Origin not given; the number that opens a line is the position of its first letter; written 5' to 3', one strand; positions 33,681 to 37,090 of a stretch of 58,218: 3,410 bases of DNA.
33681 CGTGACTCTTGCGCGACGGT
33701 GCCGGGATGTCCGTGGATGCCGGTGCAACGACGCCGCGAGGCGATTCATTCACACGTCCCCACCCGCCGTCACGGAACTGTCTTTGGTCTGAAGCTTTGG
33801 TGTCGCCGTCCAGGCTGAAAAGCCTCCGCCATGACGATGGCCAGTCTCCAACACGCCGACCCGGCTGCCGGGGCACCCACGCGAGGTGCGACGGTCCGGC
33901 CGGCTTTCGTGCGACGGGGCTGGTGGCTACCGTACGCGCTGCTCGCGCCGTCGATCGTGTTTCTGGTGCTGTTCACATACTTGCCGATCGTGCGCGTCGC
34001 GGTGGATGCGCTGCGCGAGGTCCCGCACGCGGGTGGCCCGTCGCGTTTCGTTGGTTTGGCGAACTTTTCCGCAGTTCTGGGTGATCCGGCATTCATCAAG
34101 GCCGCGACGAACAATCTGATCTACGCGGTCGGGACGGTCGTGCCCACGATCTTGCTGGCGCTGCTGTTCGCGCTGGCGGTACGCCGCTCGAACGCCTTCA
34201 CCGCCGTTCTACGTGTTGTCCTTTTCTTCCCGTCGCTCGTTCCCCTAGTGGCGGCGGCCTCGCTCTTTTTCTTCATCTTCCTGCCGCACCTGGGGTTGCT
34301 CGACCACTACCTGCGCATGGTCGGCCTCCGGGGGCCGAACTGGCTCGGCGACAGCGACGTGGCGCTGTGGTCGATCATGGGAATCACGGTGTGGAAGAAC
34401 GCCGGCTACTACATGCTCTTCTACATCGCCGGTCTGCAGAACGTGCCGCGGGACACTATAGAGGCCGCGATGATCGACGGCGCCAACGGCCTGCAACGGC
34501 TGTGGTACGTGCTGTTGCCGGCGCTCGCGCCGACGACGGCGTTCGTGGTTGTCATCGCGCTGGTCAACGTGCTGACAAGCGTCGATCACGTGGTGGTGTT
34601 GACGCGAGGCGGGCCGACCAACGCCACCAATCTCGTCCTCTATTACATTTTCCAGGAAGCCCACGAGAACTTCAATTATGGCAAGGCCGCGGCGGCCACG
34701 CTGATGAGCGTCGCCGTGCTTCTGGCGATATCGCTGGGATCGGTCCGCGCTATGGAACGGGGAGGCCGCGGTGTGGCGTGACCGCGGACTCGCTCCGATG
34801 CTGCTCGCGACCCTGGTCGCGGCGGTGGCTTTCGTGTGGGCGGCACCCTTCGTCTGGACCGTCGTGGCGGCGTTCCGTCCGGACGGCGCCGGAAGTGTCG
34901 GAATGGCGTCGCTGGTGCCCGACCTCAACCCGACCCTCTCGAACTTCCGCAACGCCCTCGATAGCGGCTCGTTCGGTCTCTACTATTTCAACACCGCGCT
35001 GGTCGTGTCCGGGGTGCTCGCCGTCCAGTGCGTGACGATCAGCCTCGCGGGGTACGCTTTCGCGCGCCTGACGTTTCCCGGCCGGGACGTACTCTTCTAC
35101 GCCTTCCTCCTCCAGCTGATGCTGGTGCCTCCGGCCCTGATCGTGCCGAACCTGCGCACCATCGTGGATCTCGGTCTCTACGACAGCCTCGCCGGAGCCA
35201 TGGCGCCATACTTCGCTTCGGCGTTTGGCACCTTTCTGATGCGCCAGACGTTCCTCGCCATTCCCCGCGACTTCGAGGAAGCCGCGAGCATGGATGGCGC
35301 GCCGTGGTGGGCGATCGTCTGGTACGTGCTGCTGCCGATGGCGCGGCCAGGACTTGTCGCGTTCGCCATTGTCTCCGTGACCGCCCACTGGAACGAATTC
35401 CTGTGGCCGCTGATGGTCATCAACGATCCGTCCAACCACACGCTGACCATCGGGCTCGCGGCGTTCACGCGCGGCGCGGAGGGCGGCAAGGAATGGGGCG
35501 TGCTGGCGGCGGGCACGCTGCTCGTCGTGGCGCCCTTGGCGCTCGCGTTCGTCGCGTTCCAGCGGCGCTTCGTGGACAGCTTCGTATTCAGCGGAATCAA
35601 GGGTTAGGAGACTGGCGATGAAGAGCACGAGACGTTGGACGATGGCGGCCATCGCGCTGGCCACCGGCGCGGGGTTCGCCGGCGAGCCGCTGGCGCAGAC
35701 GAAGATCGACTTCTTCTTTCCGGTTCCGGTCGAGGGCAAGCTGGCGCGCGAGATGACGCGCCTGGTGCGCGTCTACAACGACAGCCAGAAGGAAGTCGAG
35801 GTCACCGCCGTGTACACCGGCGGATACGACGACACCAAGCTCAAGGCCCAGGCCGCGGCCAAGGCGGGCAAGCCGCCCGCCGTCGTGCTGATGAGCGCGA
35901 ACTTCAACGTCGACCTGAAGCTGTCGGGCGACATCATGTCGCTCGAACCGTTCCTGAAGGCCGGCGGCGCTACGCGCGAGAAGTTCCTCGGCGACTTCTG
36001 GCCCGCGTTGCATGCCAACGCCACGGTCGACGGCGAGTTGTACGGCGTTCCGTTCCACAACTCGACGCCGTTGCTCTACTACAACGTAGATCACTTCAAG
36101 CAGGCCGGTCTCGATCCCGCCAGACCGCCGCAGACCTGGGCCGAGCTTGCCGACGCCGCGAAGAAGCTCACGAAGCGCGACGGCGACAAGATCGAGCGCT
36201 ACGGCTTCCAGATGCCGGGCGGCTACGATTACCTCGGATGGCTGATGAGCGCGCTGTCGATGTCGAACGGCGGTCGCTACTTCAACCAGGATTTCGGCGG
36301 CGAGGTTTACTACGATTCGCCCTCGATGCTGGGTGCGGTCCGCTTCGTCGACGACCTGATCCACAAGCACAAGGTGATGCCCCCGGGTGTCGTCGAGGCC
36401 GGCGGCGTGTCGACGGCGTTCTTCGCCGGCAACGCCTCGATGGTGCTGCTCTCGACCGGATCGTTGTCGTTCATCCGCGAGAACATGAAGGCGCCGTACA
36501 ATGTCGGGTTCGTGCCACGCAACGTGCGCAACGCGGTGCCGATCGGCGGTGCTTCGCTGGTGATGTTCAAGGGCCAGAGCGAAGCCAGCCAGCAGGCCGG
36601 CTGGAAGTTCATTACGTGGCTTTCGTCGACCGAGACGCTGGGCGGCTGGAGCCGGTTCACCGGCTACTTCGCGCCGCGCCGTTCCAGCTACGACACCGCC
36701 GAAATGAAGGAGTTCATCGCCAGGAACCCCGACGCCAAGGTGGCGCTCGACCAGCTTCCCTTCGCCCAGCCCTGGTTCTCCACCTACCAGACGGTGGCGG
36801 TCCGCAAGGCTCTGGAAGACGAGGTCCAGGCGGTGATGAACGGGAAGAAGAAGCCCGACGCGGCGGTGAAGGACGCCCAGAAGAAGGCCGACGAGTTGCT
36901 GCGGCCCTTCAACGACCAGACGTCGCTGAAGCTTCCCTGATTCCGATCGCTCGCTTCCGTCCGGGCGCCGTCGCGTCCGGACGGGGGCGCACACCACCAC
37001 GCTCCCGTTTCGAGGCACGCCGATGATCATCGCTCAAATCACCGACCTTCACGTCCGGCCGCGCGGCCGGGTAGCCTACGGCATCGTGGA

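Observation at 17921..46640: ~29 kb organophosphorus supercluster: three to four importers, two ester hydrolases and C-P lyase in one island-borne block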

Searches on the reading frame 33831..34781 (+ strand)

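Call 4: search_protein_families(library=pfam, proteins=[window:33831-34781:+])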
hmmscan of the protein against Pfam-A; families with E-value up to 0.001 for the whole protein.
window:33831-34781:+ (316 aa): 1 family
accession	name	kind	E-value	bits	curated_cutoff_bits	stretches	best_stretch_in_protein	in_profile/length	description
PF00528.27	BPD_transp_1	-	2.7e-19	70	26.4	1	107-302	2-169/184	Binding-protein-dependent transport system inner membrane component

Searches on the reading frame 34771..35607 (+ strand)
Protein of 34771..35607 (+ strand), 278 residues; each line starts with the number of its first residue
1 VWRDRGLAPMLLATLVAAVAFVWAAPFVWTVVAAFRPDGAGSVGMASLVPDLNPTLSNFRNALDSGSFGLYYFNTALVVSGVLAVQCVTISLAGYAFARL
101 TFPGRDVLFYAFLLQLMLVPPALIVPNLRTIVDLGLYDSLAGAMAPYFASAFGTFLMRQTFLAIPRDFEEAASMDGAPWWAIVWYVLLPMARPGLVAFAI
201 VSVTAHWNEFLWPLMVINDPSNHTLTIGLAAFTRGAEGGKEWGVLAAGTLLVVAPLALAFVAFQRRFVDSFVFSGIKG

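Call 4: search_protein_families(library=pfam, proteins=[window:34771-35607:+])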
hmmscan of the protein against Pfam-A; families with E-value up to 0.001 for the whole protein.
window:34771-35607:+ (278 aa): 1 family
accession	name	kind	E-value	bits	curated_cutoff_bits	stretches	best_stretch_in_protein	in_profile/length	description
PF00528.27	BPD_transp_1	-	4.8e-18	66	26.4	1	92-267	3-178/184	Binding-protein-dependent transport system inner membrane component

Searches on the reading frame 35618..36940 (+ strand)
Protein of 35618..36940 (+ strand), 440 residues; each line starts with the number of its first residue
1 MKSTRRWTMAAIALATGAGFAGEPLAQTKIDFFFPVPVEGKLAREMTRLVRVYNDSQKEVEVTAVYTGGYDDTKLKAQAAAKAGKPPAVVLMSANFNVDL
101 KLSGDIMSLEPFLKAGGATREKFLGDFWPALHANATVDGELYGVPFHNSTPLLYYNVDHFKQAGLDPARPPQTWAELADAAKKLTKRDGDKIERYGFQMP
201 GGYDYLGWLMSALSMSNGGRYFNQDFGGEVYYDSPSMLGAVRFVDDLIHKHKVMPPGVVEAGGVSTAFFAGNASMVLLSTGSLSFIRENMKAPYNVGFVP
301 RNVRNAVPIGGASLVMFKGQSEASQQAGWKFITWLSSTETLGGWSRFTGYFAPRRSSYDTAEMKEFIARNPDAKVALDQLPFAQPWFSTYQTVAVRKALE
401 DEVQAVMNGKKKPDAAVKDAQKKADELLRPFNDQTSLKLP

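Call 5: search_protein_families(library=pfam, proteins=[window:35618-36940:+])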
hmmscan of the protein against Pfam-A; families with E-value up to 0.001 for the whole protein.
window:35618-36940:+ (440 aa): 2 families
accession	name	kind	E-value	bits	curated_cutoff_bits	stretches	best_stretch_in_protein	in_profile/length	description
PF13416.11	SBP_bac_8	-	1.9e-37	130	27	1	53-365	6-273/279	Bacterial extracellular solute-binding protein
PF01547.30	SBP_bac_1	-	9.9e-33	114.9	26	1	59-339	25-304/307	Bacterial extracellular solute-binding protein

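Call 9: search_protein_families(library=ncbifam, proteins=[window:35618-36940:+])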
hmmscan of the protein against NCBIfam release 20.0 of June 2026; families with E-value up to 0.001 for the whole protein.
window:35618-36940:+ (440 aa): 5 families
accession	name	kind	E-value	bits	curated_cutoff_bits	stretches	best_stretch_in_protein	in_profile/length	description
NF008211.0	PRK10974.1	equivalog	9.8e-52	176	411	1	9-435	8-438/439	sn-glycerol-3-phosphate ABC transporter substrate-binding protein UgpB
TIGR03851.1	chitin_NgcE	equivalog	5.1e-09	35.6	399.65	1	71-427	78-441/450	N-acetylglucosamine/diacetylchitobiose ABC transporter substrate-binding protein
NF007011.0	PRK09474.1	equivalog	7.9e-06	24.9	291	1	72-423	68-393/396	maltose/maltodextrin ABC transporter substrate-binding protein MalE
TIGR03850.1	bind_CPR_0540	equivalog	0.00011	20.9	299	1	119-225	129-226/437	carbohydrate ABC transporter substrate-binding protein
NF053763.1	ABCarbgalBndGanS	equivalog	0.00038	19.4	700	0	135-233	132-217/420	galactooligosaccharide ABC transporter substrate-binding protein GanS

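Call 76: search_solved_structures(query=window:35618-36940:+, max_evalue=0.00001)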
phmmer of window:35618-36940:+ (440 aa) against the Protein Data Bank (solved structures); distinct sequences matched with E-value up to 0.00001: 54.
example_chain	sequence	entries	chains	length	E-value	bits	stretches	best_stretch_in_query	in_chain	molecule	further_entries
4aq4_A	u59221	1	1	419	5.1e-42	147.6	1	37-435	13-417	SN-GLYCEROL-3-PHOSPHATE-BINDING PERIPLASMIC PROTEIN UGPB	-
6x84_A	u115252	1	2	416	1.5e-41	146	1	37-435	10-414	sn-glycerol-3-phosphate-binding periplasmic protein UgpB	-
4mfi_A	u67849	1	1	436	3.4e-28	102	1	17-384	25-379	Sn-glycerol-3-phosphate ABC transporter substrate-binding protein UspB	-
6r1b_B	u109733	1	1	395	5.6e-28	101.4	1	30-384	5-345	Putative Sn-glycerol-3-phosphate-binding lipoprotein UgpB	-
6r1b_A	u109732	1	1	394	5.9e-28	101.3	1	30-384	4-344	Putative Sn-glycerol-3-phosphate-binding lipoprotein UgpB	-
9lff_A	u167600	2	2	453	5.6e-27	98.1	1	17-432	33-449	SN-glycerol-3-phophate ABC transporter, periplasmic SN-glycerol-3-phosphate-binding protei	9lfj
5ci5_A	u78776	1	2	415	3e-25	92.3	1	67-428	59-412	Extracellular solute-binding protein family 1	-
6r1b_D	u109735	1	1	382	1.9e-20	76.6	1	30-363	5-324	Putative Sn-glycerol-3-phosphate-binding lipoprotein UgpB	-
6r1b_C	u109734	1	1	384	1.9e-20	76.5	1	30-363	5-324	Putative Sn-glycerol-3-phosphate-binding lipoprotein UgpB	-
6dtq_A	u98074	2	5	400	3e-20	75.9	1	109-421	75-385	maltose-binding protein MalE3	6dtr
4qrz_A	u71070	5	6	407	1.8e-19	73.3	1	70-423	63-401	ABC-TYPE SUGAR TRANSPORTER | ABC transporter, substrate binding protein (Sugar)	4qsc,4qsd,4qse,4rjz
5ysb_A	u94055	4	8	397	1.8e-18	70.1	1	43-386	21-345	Lin1841 protein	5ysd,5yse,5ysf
3uor_A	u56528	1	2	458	3.6e-17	65.7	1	118-429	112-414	ABC transporter sugar binding protein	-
7c16_A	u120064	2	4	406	6.2e-17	65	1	46-429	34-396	Sugar ABC transporter, periplasmic sugar-binding protein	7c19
7c0v_A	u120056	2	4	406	9.4e-17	64.4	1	46-429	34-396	Sugar ABC transporter, periplasmic sugar-binding protein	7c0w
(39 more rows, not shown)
